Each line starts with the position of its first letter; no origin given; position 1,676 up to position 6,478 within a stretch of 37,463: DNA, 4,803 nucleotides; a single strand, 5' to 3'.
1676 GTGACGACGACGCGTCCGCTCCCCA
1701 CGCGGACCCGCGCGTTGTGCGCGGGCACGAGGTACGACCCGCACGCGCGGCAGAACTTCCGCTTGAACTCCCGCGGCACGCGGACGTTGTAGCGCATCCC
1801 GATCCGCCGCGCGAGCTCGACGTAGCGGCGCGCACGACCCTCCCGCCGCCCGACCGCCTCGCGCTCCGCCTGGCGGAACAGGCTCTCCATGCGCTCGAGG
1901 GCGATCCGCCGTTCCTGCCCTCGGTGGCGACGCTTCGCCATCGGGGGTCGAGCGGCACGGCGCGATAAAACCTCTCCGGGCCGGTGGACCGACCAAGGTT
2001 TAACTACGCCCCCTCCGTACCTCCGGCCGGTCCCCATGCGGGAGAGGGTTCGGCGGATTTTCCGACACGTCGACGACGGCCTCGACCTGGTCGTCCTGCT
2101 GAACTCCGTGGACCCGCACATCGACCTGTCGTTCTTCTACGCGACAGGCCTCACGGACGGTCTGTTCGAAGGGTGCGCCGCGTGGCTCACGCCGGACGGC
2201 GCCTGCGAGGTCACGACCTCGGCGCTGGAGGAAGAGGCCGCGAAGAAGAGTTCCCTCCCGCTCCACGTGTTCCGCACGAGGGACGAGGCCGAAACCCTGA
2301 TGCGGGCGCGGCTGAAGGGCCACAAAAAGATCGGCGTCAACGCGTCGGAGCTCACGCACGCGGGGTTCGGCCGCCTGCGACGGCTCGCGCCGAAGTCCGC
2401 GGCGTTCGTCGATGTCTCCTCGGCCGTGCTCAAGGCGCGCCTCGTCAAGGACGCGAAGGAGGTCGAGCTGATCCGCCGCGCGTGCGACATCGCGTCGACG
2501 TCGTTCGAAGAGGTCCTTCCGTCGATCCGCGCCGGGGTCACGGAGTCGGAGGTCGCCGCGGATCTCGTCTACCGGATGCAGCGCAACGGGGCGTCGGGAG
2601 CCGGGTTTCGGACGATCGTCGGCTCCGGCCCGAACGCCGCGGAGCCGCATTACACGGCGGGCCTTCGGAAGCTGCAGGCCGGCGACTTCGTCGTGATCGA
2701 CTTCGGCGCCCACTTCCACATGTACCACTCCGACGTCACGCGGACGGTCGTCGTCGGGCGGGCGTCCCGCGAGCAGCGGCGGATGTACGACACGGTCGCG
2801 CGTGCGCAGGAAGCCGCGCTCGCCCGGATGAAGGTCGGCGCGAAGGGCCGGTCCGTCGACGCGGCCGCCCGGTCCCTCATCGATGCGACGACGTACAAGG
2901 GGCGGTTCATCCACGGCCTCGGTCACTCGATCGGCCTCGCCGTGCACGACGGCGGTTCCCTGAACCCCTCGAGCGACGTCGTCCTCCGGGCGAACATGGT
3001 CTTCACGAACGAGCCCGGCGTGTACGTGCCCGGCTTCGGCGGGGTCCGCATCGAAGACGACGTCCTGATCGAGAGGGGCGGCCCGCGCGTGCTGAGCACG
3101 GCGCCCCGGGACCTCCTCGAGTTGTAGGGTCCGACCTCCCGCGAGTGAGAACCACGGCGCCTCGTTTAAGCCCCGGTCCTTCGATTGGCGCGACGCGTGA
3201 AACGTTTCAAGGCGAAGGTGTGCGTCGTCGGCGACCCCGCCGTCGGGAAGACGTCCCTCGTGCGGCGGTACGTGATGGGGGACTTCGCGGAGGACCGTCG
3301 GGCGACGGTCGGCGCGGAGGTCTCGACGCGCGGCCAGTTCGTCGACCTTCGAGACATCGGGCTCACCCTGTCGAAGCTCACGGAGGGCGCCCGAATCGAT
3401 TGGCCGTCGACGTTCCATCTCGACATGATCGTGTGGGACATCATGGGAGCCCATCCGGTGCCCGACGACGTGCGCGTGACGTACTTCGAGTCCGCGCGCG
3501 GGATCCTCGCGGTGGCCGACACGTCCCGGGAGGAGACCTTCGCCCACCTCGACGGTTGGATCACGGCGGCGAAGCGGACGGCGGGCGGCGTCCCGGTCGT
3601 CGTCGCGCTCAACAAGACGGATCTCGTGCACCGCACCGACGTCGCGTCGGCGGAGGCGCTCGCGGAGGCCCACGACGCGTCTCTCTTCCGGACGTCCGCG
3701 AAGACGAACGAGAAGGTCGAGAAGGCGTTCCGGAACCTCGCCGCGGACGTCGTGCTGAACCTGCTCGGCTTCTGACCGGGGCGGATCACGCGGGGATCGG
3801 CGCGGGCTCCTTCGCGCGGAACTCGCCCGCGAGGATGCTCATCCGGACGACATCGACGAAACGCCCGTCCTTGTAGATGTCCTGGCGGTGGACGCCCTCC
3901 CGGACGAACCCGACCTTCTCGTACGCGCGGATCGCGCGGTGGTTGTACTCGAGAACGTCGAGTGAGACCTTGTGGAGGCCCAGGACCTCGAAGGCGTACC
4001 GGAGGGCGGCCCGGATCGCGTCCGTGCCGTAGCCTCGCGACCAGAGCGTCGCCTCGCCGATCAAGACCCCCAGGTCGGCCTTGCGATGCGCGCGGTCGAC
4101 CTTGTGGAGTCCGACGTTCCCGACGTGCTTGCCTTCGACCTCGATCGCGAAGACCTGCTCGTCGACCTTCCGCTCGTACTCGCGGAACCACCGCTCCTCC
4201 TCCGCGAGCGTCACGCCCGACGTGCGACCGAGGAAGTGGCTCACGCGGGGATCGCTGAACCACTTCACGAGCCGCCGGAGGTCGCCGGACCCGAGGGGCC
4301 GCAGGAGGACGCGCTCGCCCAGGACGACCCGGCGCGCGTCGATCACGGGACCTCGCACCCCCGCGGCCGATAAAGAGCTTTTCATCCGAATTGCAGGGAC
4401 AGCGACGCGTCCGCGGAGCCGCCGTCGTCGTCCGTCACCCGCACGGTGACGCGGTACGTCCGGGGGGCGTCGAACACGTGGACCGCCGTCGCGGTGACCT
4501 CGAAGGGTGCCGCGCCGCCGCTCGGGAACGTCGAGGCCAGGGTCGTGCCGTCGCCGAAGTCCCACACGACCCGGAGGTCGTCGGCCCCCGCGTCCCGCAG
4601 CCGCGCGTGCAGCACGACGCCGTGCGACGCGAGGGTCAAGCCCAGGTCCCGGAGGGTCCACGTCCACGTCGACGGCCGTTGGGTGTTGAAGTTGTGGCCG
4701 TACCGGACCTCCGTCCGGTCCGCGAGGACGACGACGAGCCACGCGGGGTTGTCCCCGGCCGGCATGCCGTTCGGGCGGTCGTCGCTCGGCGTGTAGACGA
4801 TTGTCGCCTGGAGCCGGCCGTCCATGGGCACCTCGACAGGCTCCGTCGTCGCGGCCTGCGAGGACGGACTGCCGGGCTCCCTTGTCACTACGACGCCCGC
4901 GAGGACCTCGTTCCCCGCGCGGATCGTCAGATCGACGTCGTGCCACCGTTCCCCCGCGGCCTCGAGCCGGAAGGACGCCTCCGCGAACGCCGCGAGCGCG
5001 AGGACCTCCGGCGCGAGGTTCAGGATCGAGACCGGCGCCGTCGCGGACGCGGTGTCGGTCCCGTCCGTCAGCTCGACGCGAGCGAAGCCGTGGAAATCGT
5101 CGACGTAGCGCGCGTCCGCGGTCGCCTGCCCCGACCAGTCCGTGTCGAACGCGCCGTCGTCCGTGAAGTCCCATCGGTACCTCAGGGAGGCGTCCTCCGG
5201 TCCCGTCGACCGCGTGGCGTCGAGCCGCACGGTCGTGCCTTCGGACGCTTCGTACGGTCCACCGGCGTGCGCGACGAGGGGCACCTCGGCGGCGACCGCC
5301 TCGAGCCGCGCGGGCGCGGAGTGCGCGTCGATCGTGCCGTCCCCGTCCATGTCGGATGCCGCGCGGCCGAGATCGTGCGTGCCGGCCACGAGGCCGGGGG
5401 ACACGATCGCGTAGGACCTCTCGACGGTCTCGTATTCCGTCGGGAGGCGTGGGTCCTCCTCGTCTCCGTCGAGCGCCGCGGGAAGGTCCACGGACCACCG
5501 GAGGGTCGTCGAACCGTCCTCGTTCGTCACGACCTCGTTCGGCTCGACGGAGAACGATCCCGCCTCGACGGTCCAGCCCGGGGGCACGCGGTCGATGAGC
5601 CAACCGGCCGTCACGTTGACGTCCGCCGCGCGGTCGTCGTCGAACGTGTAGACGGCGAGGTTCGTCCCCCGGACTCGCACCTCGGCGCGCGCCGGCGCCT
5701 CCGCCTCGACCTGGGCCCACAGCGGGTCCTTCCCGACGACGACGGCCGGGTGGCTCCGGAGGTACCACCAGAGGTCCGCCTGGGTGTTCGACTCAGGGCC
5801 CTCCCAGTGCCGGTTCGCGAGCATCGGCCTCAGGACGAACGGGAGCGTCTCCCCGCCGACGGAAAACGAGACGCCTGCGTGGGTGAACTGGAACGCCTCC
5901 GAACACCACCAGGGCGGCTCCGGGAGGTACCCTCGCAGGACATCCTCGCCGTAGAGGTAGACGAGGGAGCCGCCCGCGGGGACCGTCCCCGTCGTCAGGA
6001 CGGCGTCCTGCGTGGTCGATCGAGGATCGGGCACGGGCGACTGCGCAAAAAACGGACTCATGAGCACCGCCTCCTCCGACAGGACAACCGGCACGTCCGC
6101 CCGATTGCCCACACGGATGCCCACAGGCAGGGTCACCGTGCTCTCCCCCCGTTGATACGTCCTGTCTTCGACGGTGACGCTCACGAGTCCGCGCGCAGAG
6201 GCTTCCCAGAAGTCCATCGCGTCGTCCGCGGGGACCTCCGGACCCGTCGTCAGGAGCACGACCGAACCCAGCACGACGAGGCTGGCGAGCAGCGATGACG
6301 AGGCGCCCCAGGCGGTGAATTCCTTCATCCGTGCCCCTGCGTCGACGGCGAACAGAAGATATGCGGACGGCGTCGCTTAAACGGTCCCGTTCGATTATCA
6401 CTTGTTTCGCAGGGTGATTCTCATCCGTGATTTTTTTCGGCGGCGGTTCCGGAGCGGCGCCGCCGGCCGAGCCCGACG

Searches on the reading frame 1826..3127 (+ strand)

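Call 56: search_protein_families(library=pfam, proteins=[window:1826-3127:+], max_evalue=0.0001)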
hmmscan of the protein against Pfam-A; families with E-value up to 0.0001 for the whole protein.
window:1826-3127:+ (433 aa): 2 families
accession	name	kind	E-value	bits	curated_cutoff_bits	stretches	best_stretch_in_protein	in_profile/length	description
PF00557.29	Peptidase_M24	-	6e-69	232.4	23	1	214-416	1-207/208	Metallopeptidase family M24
PF01321.24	Creatinase_N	-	1.5e-08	35.7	22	1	83-207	11-128/128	Creatinase/Prolidase N-terminal domain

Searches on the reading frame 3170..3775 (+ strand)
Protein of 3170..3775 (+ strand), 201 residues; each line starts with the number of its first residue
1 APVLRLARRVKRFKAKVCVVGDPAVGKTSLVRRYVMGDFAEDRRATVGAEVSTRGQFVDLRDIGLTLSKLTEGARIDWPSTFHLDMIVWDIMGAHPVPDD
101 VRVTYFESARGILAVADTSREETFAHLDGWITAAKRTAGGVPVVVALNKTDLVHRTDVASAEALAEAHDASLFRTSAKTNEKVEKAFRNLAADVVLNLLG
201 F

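Call 38: search_protein_families(library=pfam, proteins=[window:3170-3775:+], max_evalue=0.001)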
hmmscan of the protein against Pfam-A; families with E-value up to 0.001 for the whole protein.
window:3170-3775:+ (201 aa): 6 families
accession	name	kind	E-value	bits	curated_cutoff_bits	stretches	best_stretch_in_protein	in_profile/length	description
PF00071.28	Ras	-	5.1e-25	88.4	21.6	1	16-194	1-160/162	Ras family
PF08477.19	Roc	-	3.6e-18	66.4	27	1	16-151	1-119/119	Ras of Complex, Roc, domain of DAPkinase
PF00025.27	Arf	-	2.9e-06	27.3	22.3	0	82-192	56-172/174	ADP-ribosylation factor family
PF03193.22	RsgA_GTPase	-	1.9e-05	25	30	0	138-195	51-109/174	RsgA GTPase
PF02421.24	FeoB_N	-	0.00021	21.3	27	0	16-186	2-152/156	Ferrous iron transport protein B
PF13191.12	AAA_16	-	0.00094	20.1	32.6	0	5-60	14-63/167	AAA ATPase domain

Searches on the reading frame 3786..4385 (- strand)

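Call 90: search_protein_families(library=pfam, proteins=[window:3786-4385:-], max_evalue=0.001)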
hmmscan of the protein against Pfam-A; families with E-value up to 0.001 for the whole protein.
window:3786-4385:- (199 aa): 5 families
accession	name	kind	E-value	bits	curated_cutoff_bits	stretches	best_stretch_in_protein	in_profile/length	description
PF13302.13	Acetyltransf_3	-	6.2e-27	95.4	25.4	1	25-161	1-138/138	Acetyltransferase (GNAT) domain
PF00583.31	Acetyltransf_1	-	3.7e-15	56.6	20.7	1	63-160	21-116/116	Acetyltransferase (GNAT) family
PF13523.12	Acetyltransf_8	-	1.3e-12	48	27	1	34-164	4-141/145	Acetyltransferase (GNAT) domain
PF13420.13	Acetyltransf_4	-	2e-09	38.1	24.3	1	33-178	6-152/155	Acetyltransferase (GNAT) domain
PF13508.13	Acetyltransf_7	-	8.9e-05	23.2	27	1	75-161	2-83/84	Acetyltransferase (GNAT) domain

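Call 91: search_protein_families(library=ncbifam, proteins=[window:3786-4385:-], max_evalue=0.00001)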
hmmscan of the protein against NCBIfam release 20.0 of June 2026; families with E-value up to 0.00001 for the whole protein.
window:3786-4385:- (199 aa): 15 families
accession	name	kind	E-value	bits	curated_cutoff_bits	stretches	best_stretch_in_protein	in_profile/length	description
TIGR03585.1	PseH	equivalog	1.3e-24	87.1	93.1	1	28-182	3-155/156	UDP-4-amino-4,6-dideoxy-N-acetyl-beta-L-altrosamine N-acetyltransferase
NF011709.0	PRK15130.1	equivalog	2.7e-20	73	218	1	27-192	8-172/186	spermidine N1-acetyltransferase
NF033151.0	AAC_6p_A10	exception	8.9e-15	55.1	400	1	34-182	16-174/178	AAC(6')-I family aminoglycoside 6'-N-acetyltransferase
NF000225.3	AAC_6p_Strep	exception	1.5e-14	54.2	250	1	66-189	32-155/156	aminoglycoside 6'-N-acetyltransferase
NF033693.0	AAC_6p_Ie_fam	exception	3.4e-09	37.1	340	1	24-161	6-154/179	AAC(6')-Ie family aminoglycoside N-acetyltransferase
NF000507.1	AAC_6p_Ie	exception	3.9e-09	36.8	450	1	24-161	6-154/201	aminoglycoside N-acetyltransferase AAC(6')-Ie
NF000016.1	AAC_6p_Im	exception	6.1e-09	36.2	350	1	24-181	5-173/178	aminoglycoside N-acetyltransferase AAC(6')-Im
NF012165.0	AAC_6p_set_A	equivalog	3.2e-08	33.5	280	1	109-166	96-153/177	aminoglycoside 6'-N-acetyltransferase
NF040503.1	resist_ArsN1a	equivalog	3.1e-07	30.3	170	1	115-183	89-156/159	arsinothricin resistance N-acetyltransferase ArsN1 family A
TIGR04431.1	N6_acetyl_AAC6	equivalog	3.3e-07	30.1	260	1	110-165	104-159/184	AacA4 family aminoglycoside N(6')-acetyltransferase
NF007527.0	PRK10140.1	equivalog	6.2e-07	29.4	236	1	79-183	54-159/162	N-acetyltransferase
NF000431.1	AAC_6p_Ian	exception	8e-07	28.7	400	1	25-182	7-173/190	aminoglycoside N-acetyltransferase AAC(6')-Ian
NF000135.2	AAC_6p_IIc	exception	9.1e-07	28.8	415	1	115-164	109-158/193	aminoglycoside N-acetyltransferase AAC(6')-IIc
NF033074.0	AAC_6p_Ib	exception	3e-06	27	400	1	108-165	102-159/184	AAC(6')-Ib family aminoglycoside 6'-N-acetyltransferase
NF008072.0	PRK10809.1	equivalog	9.5e-06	25.5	190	0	104-189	106-190/194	ribosomal protein S5-alanine N-acetyltransferase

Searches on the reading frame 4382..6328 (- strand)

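Call 38: search_protein_families(library=pfam, proteins=[window:4382-6328:-], max_evalue=0.001)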
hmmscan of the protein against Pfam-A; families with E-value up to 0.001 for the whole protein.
window:4382-6328:- (648 aa): 2 families
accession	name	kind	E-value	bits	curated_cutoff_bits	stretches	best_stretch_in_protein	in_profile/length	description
PF18911.6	PKD_4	-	8e-14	51.9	27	2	575-639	24-76/85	PKD domain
PF00801.26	PKD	-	3.3e-10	40.3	23.5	1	570-640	16-74/80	PKD domain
